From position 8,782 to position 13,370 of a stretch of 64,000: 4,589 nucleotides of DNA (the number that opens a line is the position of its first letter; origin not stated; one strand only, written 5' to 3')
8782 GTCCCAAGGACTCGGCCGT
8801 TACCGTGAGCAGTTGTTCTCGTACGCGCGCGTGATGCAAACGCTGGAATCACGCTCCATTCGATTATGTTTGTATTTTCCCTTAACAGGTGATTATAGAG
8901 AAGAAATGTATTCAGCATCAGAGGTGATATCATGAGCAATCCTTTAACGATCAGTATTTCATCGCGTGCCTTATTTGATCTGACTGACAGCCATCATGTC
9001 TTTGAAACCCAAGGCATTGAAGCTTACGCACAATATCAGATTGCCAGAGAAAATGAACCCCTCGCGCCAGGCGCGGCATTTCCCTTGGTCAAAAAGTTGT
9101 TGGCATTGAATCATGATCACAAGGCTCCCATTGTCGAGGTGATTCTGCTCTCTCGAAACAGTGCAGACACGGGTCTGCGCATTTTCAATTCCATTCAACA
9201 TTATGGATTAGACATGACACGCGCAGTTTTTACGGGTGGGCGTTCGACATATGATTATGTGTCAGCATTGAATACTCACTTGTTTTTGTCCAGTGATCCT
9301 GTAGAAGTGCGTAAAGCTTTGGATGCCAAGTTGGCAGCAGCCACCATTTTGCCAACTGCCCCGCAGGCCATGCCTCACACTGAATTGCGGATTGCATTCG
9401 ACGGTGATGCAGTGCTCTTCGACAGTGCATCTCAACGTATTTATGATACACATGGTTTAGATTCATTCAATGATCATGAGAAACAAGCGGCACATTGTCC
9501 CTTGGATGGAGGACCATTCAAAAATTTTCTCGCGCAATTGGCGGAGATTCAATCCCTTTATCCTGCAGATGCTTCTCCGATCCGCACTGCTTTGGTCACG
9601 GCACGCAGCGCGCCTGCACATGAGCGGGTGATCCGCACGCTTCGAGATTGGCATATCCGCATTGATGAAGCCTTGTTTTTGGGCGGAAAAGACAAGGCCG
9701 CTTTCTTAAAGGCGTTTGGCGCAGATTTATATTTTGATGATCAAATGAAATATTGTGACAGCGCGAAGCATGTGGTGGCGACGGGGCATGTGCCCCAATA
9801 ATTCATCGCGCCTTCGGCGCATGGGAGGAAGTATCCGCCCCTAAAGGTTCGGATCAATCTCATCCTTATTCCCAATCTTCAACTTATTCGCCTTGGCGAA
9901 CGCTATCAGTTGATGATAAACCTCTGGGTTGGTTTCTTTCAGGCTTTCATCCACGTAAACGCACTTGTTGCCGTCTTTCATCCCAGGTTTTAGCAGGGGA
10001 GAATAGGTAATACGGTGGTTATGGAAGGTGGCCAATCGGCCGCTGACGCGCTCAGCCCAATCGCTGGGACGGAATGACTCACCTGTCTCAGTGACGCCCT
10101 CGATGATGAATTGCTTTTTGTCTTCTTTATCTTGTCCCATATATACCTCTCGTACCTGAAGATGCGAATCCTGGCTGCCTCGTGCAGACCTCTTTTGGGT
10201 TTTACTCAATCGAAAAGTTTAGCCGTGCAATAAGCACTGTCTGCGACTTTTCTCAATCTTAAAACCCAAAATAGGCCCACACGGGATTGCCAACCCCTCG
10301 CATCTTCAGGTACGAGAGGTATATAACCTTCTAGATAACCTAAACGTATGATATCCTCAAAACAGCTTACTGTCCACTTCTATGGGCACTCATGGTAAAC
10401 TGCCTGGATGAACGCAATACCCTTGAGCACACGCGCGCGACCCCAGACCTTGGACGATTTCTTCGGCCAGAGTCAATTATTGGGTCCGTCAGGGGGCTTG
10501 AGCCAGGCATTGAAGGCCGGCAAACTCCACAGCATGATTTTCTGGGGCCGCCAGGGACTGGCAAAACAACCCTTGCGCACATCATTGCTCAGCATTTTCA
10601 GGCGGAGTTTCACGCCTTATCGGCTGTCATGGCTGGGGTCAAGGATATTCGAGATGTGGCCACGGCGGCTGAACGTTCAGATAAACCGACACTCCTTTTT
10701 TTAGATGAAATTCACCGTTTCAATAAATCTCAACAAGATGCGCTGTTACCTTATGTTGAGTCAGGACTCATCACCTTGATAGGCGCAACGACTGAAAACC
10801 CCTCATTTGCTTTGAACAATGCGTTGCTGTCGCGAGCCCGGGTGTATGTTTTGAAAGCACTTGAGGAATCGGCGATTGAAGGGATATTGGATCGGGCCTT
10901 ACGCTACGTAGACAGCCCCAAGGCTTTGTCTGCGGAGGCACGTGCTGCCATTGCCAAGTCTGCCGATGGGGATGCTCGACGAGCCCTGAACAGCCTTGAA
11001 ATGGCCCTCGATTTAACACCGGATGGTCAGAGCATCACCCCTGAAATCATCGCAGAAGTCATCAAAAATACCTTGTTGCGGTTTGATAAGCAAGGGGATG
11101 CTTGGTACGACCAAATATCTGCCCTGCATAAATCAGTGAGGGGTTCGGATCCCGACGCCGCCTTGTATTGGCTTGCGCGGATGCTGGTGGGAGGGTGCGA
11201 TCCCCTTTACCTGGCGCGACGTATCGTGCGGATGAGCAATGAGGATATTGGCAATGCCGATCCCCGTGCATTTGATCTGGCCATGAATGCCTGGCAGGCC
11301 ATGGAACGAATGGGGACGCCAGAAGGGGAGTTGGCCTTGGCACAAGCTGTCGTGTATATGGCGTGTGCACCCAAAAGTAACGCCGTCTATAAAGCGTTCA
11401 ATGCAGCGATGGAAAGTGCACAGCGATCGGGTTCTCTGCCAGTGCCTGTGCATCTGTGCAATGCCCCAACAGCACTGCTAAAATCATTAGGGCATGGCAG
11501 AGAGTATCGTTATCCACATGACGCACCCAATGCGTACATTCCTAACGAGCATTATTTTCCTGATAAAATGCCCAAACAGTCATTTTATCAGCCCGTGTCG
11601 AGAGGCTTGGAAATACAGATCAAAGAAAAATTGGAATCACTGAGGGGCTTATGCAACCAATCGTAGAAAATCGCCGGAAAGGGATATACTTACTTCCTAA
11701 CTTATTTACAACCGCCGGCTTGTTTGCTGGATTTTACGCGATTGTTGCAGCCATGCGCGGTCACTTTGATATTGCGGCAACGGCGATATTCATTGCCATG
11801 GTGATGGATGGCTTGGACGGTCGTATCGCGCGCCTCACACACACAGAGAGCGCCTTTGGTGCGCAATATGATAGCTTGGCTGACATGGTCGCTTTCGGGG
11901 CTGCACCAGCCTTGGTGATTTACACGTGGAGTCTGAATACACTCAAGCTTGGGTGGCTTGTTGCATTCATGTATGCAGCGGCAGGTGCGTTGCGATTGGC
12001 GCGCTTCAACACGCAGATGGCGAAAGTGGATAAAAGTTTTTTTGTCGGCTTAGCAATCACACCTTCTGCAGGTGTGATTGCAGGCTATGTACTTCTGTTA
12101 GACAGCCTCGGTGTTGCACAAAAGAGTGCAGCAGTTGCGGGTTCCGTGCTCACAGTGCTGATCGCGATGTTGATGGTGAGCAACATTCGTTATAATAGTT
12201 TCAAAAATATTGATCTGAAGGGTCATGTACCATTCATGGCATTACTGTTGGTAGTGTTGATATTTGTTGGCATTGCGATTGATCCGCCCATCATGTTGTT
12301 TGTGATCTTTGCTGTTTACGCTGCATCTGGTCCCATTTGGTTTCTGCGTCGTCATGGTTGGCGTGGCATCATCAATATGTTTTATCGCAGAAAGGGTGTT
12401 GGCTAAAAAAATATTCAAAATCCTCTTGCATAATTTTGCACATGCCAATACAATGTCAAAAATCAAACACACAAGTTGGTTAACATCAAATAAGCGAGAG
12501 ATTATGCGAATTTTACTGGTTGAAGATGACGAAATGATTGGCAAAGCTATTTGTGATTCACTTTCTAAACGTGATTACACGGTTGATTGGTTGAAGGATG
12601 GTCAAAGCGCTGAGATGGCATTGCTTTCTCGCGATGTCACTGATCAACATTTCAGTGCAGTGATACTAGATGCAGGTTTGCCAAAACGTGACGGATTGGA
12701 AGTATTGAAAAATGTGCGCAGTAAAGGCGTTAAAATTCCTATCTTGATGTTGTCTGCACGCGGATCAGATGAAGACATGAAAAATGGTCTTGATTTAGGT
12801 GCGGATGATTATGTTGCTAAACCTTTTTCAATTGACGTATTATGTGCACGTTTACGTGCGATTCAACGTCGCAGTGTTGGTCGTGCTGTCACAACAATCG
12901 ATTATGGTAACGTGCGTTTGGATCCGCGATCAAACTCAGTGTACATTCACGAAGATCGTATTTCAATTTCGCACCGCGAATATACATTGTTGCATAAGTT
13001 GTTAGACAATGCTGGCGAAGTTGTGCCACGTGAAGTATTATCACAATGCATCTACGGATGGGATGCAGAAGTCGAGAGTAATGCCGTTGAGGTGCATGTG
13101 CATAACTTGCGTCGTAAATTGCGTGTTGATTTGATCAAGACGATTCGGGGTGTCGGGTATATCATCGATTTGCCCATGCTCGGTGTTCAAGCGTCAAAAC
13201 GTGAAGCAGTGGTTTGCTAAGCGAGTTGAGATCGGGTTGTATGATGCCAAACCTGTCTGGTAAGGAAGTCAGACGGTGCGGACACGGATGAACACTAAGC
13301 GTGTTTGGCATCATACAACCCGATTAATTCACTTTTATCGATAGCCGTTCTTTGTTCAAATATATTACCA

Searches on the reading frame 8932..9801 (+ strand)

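Call 49: search_protein_families(library=pfam, max_evalue=0.01, proteins=[window:8932-9801:+])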
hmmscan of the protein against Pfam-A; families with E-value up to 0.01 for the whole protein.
window:8932-9801:+ (289 aa): 1 family
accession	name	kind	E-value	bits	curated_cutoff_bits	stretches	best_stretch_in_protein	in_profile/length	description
PF06189.17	5-nucleotidase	-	2e-123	411.5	28.2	1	2-288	6-296/302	5'-nucleotidase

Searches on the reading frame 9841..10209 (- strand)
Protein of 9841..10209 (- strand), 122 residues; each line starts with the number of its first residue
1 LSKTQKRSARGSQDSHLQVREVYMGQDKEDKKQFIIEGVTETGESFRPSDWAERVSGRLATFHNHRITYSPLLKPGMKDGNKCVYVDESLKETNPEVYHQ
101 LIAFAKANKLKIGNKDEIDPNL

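Call 47: search_protein_families(library=pfam, max_evalue=0.01, proteins=[window:9841-10209:-])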
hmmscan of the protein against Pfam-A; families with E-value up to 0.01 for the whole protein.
window:9841-10209:- (122 aa): 1 family
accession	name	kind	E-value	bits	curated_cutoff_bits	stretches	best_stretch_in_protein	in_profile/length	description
PF12112.13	DUF3579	-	1.7e-31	109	25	1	31-113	2-88/90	Protein of unknown function (DUF3579)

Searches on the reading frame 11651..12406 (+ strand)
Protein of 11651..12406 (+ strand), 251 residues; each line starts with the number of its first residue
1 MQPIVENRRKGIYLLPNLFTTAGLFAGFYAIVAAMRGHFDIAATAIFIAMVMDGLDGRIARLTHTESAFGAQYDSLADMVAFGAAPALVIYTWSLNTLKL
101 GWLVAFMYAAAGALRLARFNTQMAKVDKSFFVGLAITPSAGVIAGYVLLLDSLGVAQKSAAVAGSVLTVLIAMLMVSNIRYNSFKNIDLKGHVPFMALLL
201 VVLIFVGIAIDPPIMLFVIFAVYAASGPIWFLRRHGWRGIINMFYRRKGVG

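Call 49: search_protein_families(library=pfam, max_evalue=0.01, proteins=[window:11651-12406:+])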
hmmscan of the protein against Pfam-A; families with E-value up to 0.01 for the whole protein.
window:11651-12406:+ (251 aa): 1 family
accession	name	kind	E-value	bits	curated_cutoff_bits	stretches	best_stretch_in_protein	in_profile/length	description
PF01066.26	CDP-OH_P_transf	-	1.5e-20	74.6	22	1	14-167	2-149/152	CDP-alcohol phosphatidyltransferase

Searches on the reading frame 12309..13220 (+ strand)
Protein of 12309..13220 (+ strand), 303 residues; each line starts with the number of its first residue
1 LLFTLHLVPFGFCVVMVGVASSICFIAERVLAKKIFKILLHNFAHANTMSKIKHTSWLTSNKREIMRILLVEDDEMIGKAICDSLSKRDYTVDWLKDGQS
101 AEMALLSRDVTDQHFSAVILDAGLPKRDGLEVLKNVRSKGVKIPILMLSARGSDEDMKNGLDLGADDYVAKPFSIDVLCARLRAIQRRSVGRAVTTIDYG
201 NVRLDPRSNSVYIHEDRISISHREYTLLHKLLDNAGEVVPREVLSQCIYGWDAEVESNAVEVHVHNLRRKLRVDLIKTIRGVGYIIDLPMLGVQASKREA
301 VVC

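Call 49: search_protein_families(library=pfam, max_evalue=0.01, proteins=[window:12309-13220:+])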
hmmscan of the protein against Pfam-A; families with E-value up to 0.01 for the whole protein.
window:12309-13220:+ (303 aa): 2 families
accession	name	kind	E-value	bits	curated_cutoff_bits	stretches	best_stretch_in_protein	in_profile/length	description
PF00072.30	Response_reg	-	1.7e-22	80.1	30.2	1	68-182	1-110/111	Response regulator receiver domain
PF00486.34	Trans_reg_C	-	2.5e-20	72.7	26.2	1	217-285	3-76/77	Transcriptional regulatory protein, C terminal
